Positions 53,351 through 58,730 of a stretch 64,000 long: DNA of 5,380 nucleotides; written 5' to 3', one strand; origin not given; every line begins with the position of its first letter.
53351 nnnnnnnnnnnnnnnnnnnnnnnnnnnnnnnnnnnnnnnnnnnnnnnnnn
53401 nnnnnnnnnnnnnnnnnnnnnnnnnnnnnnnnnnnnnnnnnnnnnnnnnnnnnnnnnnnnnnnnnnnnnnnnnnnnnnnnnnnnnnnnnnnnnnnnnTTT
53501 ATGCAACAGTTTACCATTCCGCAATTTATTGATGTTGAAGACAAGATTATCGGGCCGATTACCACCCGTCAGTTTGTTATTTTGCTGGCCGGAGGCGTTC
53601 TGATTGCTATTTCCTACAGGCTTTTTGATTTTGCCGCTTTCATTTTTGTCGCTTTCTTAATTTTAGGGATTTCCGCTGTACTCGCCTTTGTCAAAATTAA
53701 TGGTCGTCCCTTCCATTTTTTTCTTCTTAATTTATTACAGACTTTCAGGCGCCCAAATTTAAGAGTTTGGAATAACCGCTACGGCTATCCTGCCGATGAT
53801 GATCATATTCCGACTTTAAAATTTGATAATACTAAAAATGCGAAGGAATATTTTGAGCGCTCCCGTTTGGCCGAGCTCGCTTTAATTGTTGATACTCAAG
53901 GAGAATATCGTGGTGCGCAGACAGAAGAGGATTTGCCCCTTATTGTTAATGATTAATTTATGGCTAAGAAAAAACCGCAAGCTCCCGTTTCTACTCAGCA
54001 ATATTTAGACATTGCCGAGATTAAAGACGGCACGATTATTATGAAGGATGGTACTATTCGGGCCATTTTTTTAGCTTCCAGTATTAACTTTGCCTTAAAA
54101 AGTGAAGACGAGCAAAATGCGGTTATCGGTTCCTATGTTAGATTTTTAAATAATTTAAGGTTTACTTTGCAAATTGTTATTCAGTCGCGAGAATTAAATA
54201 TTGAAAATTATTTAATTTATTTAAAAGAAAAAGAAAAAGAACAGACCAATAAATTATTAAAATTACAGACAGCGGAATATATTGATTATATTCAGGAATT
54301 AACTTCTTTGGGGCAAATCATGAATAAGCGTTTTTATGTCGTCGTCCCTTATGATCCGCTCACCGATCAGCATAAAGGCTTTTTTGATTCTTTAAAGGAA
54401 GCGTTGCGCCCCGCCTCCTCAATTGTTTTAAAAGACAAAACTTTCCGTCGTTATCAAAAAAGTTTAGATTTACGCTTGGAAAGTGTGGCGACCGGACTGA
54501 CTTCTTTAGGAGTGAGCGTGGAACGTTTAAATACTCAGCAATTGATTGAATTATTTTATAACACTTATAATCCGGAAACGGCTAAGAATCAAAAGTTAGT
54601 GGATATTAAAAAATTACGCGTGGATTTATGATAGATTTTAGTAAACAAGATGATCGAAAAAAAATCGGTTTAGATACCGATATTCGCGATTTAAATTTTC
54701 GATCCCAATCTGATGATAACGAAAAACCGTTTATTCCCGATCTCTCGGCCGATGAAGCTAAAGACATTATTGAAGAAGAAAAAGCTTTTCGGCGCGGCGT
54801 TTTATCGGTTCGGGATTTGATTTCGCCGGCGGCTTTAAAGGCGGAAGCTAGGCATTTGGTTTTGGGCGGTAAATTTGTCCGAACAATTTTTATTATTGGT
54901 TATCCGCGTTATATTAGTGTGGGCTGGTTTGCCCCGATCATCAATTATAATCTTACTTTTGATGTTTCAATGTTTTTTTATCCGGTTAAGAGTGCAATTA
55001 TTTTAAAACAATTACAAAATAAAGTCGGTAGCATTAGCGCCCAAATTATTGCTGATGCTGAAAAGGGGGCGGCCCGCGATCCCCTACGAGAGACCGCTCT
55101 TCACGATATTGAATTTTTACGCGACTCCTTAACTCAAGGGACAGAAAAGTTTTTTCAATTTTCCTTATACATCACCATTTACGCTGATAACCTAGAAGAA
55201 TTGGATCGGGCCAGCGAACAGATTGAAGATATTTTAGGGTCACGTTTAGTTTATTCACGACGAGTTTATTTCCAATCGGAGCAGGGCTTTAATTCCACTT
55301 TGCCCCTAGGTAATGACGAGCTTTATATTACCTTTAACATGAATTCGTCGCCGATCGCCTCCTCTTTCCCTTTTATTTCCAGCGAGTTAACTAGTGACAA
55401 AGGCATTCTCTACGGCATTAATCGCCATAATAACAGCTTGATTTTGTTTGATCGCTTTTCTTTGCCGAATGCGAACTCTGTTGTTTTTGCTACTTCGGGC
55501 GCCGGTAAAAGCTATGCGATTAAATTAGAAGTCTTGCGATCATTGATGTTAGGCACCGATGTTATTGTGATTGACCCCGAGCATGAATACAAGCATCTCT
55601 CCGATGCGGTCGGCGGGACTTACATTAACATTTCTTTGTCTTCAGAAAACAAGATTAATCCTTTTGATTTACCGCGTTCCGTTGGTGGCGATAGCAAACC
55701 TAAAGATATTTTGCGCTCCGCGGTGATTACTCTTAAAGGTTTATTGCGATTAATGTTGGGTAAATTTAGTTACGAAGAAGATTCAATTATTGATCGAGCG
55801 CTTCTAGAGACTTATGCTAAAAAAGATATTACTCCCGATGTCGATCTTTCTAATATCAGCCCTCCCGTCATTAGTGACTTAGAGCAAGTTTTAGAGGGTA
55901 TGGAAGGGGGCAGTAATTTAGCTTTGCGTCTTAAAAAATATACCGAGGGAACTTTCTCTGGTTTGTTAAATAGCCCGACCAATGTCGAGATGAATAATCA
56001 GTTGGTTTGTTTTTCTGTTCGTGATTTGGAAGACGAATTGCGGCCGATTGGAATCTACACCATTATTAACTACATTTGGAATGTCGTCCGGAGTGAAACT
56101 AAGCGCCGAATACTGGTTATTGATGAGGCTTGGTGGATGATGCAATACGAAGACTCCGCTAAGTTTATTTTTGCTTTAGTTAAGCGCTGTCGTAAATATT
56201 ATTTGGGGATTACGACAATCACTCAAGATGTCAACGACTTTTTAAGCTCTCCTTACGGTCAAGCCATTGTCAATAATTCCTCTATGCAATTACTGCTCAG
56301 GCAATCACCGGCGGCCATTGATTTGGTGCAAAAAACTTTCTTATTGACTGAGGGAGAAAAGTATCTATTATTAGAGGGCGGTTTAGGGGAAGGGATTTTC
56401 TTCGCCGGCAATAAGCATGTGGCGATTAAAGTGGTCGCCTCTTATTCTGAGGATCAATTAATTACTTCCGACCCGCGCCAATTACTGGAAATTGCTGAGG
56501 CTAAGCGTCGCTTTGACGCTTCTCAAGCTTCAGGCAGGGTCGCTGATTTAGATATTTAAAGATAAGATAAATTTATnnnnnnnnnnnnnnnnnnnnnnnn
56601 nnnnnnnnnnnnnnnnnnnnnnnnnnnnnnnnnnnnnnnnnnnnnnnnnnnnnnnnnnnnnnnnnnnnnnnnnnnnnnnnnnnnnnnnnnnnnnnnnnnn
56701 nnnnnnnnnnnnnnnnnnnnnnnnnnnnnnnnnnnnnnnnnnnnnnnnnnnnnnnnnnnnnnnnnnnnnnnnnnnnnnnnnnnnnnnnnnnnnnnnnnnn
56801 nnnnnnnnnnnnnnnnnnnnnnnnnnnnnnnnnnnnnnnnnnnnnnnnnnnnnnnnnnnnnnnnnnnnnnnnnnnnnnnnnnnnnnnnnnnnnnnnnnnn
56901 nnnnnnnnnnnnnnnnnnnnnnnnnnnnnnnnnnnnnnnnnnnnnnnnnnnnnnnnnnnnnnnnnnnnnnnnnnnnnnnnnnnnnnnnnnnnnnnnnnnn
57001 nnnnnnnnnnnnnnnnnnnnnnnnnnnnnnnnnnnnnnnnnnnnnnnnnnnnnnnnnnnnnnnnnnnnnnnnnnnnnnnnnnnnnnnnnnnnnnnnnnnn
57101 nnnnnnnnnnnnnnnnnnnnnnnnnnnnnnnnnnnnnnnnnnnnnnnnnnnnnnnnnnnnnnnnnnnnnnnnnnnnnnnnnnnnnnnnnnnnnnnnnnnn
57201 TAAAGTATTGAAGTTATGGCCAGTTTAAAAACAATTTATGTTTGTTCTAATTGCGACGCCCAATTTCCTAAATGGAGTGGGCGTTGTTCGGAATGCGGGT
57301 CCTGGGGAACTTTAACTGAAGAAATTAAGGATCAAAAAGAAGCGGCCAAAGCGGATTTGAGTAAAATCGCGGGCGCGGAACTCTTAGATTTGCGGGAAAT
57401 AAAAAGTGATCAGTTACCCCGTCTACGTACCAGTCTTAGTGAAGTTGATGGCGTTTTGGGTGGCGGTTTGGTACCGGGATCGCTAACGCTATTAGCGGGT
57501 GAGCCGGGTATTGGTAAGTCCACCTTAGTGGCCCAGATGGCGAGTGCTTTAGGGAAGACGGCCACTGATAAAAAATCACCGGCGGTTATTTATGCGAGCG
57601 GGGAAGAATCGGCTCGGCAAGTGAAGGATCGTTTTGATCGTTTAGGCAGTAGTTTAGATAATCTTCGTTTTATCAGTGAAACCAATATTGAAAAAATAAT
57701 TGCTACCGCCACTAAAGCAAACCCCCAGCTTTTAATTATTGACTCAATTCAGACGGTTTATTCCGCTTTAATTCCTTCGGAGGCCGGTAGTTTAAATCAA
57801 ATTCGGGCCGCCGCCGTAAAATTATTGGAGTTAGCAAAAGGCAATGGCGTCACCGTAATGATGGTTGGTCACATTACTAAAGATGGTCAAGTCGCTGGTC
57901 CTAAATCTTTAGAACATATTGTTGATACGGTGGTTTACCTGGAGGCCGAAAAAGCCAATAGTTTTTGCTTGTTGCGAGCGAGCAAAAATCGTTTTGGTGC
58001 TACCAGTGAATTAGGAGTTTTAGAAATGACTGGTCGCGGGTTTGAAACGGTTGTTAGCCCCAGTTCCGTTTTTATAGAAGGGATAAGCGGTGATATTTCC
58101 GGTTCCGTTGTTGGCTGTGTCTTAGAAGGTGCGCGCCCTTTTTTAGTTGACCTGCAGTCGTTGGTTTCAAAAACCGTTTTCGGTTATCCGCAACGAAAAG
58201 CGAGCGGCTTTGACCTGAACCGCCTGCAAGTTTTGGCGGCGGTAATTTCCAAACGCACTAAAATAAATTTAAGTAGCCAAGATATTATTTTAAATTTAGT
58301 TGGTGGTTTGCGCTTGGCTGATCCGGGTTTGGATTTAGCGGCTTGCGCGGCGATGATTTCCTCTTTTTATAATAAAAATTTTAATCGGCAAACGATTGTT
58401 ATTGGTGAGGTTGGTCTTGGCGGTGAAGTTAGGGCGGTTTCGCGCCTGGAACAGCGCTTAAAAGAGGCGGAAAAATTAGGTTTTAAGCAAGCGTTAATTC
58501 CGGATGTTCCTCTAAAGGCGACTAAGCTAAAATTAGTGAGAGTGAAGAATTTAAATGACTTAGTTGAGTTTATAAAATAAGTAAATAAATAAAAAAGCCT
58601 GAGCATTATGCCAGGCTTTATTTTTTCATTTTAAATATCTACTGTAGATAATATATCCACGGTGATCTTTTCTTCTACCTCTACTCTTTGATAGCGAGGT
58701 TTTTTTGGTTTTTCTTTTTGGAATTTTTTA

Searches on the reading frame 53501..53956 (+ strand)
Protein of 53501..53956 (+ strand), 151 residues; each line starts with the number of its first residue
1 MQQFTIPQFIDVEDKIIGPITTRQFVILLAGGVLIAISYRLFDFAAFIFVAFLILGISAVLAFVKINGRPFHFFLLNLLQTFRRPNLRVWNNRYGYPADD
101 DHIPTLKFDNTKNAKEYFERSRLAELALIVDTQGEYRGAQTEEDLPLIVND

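Call 8: search_protein_families(library=pfam, proteins=[window:53501-53956:+], max_evalue=0.01)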
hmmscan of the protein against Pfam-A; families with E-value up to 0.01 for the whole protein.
window:53501-53956:+ (151 aa): 1 family
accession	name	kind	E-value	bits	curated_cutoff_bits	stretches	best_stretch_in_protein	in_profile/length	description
PF12666.12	PrgI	-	2.1e-08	35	27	1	7-89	3-90/91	PrgI family protein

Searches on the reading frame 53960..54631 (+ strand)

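Call 8: search_protein_families(library=pfam, proteins=[window:53960-54631:+], max_evalue=0.01)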
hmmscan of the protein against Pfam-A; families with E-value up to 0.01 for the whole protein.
window:53960-54631:+ (223 aa): 2 families
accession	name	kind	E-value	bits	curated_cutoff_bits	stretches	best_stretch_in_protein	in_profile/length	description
PF03197.19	FRD2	-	0.009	17.1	29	0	172-204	63-95/96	Bacteriophage FRD2 protein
PF11130.14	TraC_F_IV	-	0.0097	15.4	28.1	0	164-212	131-179/375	TraC protein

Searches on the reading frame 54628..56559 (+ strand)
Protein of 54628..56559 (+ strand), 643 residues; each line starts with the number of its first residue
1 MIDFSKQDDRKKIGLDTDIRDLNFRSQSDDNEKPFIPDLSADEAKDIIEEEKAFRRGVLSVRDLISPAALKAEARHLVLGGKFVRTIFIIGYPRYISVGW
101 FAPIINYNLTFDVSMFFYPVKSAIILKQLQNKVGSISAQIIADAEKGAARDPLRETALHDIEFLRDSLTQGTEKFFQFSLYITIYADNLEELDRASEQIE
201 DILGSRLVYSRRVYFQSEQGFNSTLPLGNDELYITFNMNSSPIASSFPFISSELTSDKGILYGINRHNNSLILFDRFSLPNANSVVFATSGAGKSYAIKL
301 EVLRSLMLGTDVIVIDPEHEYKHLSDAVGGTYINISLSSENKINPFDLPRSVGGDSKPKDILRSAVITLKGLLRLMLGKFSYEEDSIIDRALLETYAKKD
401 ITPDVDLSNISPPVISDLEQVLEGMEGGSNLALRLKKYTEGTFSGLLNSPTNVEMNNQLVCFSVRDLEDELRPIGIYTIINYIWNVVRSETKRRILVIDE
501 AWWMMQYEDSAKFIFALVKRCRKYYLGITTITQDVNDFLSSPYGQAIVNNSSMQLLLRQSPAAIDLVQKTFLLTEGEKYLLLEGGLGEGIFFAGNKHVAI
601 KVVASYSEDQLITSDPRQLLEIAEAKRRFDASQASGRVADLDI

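Call 21: search_protein_families(library=pfam, proteins=[window:54628-56559:+], max_evalue=0.001)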
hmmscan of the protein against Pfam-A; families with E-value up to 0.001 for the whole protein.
window:54628-56559:+ (643 aa): 3 families
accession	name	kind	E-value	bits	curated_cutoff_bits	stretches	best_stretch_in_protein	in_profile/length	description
PF19044.6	P-loop_TraG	-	1.4e-30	106.8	25.8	1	279-582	27-343/413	TraG P-loop domain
PF12846.13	AAA_10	-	3.5e-10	39.9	27.5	1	281-543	21-291/362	AAA-like domain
PF01935.23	DUF87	-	1.8e-07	31.9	23.2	1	286-348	28-92/220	Helicase HerA, central domain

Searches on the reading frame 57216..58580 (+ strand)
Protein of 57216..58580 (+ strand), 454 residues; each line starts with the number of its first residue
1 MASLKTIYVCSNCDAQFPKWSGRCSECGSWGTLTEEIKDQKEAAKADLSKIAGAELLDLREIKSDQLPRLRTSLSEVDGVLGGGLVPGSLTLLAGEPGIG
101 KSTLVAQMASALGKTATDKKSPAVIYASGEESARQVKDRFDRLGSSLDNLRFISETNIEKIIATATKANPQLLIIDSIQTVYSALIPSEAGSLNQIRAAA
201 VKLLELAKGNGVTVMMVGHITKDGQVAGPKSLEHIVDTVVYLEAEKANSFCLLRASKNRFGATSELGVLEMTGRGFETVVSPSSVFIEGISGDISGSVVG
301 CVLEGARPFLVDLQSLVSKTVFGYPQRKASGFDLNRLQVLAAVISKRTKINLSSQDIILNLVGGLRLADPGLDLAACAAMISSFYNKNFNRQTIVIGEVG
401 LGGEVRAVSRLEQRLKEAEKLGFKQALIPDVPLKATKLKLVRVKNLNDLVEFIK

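Call 21: search_protein_families(library=pfam, proteins=[window:57216-58580:+], max_evalue=0.001)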
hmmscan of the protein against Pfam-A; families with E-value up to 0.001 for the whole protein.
window:57216-58580:+ (454 aa): 13 families
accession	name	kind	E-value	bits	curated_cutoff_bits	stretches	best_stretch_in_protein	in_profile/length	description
PF13481.12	AAA_25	-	4.3e-19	69.3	27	1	68-225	13-195/195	AAA domain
PF06745.19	ATPase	-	6.2e-15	55.6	26.6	2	71-151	2-78/231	KaiC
PF13541.12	ChlI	-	1.8e-09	38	27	1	339-430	29-119/121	Subunit ChlI of Mg-chelatase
PF18073.7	Zn_ribbon_LapB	-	6.7e-09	35.7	25.7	1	8-35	1-28/28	Rubredoxin metal binding domain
PF03796.21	DnaB_C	-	1.1e-07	32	27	1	70-184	2-115/255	DnaB-like helicase C terminal domain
PF13401.12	AAA_22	-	3.5e-07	31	27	1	89-219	6-123/130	AAA domain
PF00004.35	AAA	-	4.7e-07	30.8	21.2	1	92-199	2-87/131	ATPase family associated with various cellular activities (AAA)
PF05729.18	NACHT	-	3.6e-06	27.4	26.7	1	90-187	2-99/167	NACHT domain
PF13479.12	AAA_24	-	4.8e-05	23.7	27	0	92-185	6-80/195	AAA domain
PF13191.12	AAA_16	-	5.6e-05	24.1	32.6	1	89-139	25-85/167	AAA ATPase domain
PF07088.17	GvpD_P-loop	-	0.00016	22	24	0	163-247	100-177/189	GvpD gas vesicle protein, P-loop domain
PF13245.12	AAA_19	-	0.00039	21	25.1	1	88-183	11-104/134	AAA domain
PF08423.17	Rad51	-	0.00089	19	22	0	67-224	5-179/244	Rad51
